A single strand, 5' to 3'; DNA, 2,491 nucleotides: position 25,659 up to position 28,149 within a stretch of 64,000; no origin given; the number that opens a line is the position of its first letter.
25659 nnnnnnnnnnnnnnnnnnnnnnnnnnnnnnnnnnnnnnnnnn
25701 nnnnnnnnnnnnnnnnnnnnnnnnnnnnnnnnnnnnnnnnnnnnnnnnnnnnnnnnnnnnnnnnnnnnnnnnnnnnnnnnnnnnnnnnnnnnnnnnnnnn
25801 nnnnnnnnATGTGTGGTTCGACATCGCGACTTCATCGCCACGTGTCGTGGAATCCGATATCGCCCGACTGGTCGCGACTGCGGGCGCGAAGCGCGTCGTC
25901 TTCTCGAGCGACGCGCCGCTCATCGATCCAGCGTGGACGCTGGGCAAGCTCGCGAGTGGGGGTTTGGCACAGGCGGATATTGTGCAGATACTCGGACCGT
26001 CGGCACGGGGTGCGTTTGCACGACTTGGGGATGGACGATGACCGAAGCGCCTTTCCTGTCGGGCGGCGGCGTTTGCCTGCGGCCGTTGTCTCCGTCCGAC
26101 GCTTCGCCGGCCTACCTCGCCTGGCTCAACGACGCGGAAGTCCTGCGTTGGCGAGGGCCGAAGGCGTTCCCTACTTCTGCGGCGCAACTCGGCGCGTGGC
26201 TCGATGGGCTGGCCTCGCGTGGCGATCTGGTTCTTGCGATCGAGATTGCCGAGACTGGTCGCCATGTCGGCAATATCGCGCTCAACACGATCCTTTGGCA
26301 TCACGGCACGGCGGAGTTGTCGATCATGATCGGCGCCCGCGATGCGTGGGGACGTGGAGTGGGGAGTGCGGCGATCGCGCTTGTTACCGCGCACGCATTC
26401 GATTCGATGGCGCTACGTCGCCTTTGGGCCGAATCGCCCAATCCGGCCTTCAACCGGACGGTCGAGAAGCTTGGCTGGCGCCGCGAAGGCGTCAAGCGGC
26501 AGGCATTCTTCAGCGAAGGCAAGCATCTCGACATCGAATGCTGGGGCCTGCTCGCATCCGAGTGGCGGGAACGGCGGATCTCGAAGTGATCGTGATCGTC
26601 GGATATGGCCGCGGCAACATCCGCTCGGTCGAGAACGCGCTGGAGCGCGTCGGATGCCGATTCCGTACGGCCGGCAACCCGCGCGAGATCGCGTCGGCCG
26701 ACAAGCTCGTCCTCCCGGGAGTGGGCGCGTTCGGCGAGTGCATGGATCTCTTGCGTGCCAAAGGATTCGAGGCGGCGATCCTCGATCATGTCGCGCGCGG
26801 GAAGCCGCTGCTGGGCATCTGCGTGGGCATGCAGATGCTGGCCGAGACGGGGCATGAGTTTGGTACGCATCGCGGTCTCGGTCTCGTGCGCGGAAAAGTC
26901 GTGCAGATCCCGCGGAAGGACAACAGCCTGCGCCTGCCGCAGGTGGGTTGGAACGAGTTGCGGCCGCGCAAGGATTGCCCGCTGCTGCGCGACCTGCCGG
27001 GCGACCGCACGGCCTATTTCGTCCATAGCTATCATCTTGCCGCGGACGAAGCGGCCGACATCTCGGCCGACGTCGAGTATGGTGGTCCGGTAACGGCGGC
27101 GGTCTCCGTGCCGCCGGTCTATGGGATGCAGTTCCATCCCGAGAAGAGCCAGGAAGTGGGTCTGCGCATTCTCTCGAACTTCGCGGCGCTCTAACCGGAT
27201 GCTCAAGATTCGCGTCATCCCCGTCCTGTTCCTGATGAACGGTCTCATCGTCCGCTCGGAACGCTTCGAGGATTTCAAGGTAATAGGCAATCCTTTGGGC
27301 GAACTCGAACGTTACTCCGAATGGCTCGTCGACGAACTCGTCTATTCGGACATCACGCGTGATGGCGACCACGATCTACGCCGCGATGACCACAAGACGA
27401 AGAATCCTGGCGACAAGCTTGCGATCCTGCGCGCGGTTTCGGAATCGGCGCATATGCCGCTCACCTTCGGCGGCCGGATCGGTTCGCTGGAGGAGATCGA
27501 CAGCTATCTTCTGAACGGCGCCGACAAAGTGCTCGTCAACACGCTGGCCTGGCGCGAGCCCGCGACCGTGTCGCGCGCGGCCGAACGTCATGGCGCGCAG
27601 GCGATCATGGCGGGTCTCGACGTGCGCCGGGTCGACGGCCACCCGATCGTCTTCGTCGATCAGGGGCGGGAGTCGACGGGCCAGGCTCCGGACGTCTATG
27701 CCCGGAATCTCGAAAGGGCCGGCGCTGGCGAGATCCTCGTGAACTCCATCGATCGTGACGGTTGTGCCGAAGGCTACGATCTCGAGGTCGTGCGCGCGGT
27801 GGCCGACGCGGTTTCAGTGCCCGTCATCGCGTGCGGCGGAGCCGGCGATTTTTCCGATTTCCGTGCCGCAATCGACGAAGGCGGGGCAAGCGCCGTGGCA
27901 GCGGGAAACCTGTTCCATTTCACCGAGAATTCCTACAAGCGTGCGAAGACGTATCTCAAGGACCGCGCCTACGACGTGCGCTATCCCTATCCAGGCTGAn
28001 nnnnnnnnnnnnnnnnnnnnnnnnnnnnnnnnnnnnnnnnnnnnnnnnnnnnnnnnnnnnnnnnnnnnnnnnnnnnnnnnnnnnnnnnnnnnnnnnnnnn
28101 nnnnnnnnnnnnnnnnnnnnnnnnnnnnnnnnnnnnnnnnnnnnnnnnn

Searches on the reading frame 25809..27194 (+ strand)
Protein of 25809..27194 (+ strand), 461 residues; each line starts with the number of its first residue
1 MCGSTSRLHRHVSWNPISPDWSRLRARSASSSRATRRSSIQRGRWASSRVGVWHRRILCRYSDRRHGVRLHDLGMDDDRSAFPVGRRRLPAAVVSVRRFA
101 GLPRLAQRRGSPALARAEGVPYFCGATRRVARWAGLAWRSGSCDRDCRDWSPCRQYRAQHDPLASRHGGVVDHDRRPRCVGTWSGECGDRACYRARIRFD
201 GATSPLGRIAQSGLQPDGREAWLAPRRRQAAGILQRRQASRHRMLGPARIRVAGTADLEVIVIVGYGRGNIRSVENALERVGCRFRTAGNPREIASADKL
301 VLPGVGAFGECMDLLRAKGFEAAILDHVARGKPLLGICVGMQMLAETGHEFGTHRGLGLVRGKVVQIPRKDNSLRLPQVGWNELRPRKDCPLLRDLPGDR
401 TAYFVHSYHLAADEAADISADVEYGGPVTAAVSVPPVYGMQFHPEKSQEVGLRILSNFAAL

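Call 37: search_protein_families(library=pfam, proteins=[window:25809-27194:+], max_evalue=0.00001)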
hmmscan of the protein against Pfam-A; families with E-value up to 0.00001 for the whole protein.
window:25809-27194:+ (461 aa): 2 families
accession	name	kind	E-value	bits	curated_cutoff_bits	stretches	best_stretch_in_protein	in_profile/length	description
PF00117.34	GATase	-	3.3e-16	59.9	22.8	1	266-458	5-186/190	Glutamine amidotransferase class-I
PF07685.20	GATase_3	-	5.5e-09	36.4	27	1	284-365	26-116/196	CobB/CobQ-like glutamine amidotransferase domain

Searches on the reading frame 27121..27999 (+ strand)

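Call 37: search_protein_families(library=pfam, proteins=[window:27121-27999:+], max_evalue=0.00001)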
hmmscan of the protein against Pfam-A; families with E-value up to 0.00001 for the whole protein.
window:27121-27999:+ (292 aa): 2 families
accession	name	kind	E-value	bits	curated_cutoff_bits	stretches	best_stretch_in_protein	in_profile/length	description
PF00977.27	His_biosynth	-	2.1e-44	152.1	23.6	1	31-269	1-226/228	Histidine biosynthesis protein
PF03060.21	NMO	-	8.6e-08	32.4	28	1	220-272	181-232/331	Nitronate monooxygenase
